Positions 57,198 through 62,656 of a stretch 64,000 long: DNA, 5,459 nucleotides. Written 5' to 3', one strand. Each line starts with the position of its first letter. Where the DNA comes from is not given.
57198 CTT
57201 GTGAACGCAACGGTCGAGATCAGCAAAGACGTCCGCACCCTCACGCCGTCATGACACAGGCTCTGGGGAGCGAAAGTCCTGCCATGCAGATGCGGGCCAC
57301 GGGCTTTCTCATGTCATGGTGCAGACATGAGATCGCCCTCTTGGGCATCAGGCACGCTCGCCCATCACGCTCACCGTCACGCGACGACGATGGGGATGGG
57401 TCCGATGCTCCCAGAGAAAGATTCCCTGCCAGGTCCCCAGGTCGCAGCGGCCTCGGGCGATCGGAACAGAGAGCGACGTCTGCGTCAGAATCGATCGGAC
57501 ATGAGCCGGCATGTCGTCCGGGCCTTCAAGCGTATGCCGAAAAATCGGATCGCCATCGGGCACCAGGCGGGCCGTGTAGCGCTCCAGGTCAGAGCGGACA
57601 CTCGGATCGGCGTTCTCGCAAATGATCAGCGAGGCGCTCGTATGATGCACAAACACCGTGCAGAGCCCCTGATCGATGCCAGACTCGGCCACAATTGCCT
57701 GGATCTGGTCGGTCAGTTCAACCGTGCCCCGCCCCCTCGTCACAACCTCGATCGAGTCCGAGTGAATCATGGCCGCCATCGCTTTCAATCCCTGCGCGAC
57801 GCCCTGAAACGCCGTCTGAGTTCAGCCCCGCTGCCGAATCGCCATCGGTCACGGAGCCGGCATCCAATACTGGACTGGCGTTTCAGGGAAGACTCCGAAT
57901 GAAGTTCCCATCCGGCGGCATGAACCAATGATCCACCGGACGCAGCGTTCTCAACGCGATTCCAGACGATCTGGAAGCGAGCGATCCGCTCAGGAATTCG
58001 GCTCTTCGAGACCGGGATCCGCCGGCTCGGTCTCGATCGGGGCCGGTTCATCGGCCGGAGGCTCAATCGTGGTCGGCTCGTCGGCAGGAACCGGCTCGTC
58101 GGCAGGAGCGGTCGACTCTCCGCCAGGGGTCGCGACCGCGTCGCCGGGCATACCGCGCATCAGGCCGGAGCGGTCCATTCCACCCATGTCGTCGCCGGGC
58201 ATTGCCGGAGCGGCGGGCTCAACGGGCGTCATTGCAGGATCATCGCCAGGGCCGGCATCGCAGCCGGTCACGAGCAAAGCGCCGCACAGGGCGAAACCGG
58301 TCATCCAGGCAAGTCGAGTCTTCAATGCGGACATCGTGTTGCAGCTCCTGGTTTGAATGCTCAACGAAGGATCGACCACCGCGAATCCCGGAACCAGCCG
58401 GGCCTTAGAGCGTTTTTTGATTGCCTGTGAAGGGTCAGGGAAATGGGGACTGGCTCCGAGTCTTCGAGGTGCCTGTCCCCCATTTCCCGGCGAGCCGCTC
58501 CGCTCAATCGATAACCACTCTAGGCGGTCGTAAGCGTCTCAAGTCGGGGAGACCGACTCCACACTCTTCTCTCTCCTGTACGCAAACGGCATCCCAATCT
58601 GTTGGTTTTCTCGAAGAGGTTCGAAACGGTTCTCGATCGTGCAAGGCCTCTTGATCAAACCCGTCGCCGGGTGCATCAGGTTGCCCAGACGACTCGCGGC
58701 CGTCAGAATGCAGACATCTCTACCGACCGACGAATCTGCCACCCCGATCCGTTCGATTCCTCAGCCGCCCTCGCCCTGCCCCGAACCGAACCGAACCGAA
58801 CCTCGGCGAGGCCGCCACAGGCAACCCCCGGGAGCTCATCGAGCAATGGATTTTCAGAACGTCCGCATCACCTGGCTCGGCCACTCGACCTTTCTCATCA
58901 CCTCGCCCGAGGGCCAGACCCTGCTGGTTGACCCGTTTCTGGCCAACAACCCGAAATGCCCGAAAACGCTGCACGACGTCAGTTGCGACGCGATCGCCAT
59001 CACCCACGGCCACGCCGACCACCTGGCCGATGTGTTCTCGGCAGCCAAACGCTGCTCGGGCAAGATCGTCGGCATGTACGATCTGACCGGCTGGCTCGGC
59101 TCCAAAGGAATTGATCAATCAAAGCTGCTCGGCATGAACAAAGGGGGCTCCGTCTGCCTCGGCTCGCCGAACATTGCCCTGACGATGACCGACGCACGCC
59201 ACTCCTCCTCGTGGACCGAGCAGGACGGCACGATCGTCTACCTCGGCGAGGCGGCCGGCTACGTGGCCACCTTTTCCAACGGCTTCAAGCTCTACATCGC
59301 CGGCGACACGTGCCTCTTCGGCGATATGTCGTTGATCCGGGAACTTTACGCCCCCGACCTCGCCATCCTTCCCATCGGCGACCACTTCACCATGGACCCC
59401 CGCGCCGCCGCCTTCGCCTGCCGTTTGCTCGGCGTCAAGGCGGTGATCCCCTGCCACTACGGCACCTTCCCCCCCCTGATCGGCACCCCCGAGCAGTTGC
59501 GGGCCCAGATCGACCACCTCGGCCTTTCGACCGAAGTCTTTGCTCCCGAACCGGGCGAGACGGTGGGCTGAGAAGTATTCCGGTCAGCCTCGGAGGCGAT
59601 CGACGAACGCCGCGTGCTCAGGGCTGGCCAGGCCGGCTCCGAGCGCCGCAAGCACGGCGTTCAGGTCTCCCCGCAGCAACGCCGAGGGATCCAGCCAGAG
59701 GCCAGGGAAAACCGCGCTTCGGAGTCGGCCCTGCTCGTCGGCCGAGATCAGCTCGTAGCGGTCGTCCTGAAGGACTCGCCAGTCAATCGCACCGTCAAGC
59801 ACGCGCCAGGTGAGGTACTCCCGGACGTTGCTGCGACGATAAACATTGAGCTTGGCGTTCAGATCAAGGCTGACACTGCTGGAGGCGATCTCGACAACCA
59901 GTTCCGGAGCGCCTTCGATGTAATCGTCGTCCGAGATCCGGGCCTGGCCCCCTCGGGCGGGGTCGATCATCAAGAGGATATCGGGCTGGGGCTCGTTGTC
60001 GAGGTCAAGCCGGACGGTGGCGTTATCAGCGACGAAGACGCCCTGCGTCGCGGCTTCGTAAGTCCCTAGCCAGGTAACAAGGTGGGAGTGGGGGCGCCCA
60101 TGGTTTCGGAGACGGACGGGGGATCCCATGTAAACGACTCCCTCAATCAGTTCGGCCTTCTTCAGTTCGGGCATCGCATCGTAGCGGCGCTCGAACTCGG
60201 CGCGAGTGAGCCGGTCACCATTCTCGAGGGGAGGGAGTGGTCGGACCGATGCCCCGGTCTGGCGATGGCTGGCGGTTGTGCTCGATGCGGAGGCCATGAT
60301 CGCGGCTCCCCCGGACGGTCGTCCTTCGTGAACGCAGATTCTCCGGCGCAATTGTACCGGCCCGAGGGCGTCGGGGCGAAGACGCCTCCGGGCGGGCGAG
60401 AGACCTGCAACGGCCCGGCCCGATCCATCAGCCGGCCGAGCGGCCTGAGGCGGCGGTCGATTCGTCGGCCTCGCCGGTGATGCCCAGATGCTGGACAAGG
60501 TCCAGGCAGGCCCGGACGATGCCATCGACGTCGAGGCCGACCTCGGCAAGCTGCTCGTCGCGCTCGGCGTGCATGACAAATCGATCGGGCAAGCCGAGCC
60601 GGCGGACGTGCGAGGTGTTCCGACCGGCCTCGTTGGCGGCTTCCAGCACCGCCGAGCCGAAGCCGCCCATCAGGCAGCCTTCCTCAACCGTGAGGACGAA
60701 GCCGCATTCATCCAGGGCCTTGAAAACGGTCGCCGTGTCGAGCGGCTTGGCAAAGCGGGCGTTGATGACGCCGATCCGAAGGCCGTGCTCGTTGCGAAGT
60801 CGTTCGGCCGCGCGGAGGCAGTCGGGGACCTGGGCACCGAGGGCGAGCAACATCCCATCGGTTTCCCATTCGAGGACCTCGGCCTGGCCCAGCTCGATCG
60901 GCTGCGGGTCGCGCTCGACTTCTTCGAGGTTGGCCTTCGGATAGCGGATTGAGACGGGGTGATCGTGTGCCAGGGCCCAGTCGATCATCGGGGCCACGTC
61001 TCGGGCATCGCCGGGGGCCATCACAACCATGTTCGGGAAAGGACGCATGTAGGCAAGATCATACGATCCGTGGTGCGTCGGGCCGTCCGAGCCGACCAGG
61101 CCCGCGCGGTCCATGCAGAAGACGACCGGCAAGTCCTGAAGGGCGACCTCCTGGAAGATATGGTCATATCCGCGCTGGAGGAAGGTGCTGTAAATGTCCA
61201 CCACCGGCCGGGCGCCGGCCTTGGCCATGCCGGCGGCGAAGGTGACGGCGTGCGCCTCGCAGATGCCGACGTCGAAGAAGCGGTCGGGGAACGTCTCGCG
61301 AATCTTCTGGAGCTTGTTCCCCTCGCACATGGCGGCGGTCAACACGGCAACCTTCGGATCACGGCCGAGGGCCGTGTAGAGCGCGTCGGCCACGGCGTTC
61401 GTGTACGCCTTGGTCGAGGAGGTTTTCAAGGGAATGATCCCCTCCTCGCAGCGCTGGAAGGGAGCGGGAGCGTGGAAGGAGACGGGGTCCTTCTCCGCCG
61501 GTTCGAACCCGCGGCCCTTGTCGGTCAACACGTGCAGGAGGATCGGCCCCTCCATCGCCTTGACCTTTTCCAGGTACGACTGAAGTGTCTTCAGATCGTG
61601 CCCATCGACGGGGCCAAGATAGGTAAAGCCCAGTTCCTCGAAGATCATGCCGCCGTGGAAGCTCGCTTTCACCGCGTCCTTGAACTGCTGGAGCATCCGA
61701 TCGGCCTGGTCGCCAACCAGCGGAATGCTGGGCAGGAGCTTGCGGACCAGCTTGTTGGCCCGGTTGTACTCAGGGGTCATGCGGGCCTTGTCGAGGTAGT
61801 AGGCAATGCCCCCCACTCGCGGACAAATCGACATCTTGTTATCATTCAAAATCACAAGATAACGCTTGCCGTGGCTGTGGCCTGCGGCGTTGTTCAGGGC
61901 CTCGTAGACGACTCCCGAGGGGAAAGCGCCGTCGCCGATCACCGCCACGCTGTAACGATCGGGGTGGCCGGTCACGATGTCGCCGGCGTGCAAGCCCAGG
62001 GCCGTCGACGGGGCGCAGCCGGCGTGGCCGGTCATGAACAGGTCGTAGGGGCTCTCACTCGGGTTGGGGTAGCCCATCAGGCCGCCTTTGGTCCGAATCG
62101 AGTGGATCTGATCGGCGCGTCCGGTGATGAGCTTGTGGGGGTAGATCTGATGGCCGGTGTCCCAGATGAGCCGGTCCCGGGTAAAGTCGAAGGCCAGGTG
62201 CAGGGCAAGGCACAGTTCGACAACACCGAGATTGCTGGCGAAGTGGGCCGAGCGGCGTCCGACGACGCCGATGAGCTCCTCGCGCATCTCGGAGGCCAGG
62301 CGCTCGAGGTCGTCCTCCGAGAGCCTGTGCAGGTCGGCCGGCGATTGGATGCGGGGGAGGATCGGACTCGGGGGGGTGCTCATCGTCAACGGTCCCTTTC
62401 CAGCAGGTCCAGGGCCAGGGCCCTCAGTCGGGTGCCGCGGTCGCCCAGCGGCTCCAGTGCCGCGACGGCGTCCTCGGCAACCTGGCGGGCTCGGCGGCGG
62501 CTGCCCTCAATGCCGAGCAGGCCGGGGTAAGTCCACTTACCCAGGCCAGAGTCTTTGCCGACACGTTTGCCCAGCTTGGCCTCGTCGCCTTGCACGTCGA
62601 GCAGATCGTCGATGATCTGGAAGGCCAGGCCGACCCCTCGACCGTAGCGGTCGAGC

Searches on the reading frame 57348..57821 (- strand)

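Call 18: search_protein_families(library=pfam, proteins=[window:57348-57821:-], max_evalue=0.0001)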
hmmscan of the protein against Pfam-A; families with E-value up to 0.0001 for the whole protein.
window:57348-57821:- (157 aa): 1 family
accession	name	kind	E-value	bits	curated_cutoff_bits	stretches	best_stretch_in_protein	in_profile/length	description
PF01894.22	UPF0047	-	3.3e-42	143.8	27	1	36-151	2-116/117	Uncharacterised protein family UPF0047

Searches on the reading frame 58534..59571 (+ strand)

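Call 18: search_protein_families(library=pfam, proteins=[window:58534-59571:+], max_evalue=0.0001)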
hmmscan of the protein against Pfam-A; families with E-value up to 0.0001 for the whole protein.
window:58534-59571:+ (345 aa): 3 families
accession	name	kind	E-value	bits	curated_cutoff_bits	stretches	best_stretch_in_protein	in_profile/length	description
PF12706.13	Lactamase_B_2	-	1.8e-23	83.7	27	1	130-309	3-200/200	Beta-lactamase superfamily domain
PF13483.12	Lactamase_B_3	-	2.5e-18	67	24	1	111-308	1-160/160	Beta-lactamase superfamily domain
PF00753.33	Lactamase_B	-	1.1e-08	35.6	22.7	1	113-288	2-170/196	Metallo-beta-lactamase superfamily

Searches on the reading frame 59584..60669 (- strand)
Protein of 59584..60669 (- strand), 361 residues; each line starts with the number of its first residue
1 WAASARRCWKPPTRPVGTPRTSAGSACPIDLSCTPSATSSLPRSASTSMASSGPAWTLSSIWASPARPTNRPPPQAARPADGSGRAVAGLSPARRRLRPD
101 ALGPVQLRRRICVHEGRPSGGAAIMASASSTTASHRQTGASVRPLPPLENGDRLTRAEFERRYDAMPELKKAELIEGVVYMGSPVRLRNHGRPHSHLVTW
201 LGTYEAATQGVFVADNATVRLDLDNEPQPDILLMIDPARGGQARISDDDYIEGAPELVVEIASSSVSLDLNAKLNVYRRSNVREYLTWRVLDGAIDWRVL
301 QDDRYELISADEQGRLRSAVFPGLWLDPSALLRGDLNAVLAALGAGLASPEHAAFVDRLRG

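Call 18: search_protein_families(library=pfam, proteins=[window:59584-60669:-], max_evalue=0.0001)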
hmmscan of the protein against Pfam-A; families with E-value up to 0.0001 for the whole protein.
window:59584-60669:- (361 aa): 1 family
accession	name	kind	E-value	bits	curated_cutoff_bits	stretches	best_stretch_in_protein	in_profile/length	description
PF05685.18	Uma2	-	6.9e-28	97.7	27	1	158-327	3-170/172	Putative restriction endonuclease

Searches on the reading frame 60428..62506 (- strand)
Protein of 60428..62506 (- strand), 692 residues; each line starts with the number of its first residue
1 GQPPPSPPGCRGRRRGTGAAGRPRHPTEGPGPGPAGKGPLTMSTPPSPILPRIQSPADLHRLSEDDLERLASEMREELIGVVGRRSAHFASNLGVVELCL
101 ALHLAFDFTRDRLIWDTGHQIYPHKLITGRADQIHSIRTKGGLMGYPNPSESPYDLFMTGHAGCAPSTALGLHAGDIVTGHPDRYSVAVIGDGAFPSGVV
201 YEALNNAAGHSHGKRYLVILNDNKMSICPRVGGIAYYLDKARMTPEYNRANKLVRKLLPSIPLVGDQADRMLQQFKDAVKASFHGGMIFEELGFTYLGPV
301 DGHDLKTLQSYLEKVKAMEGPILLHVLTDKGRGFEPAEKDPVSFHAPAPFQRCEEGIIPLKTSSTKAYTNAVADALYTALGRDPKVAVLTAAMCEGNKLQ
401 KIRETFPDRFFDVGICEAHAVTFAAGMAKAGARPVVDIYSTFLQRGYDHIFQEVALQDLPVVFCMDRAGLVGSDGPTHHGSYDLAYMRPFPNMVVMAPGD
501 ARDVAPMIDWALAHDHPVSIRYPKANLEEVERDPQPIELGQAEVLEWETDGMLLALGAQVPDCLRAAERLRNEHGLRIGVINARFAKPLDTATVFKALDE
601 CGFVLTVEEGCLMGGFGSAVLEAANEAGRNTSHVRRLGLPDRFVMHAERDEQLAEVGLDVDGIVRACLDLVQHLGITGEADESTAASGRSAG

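Call 18: search_protein_families(library=pfam, proteins=[window:60428-62506:-], max_evalue=0.0001)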
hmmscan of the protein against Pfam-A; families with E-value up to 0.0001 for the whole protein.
window:60428-62506:- (692 aa): 3 families
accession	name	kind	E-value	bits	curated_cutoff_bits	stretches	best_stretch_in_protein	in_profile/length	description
PF13292.11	DXP_synthase_N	-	2.9e-99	332.2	21.2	1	50-328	1-274/274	1-deoxy-D-xylulose-5-phosphate synthase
PF02779.29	Transket_pyr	-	7.2e-42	143.4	27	1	366-528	3-173/174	Transketolase, pyrimidine binding domain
PF02780.25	Transketolase_C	-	2.3e-27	95.8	25.9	1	540-663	1-124/124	Transketolase, C-terminal domain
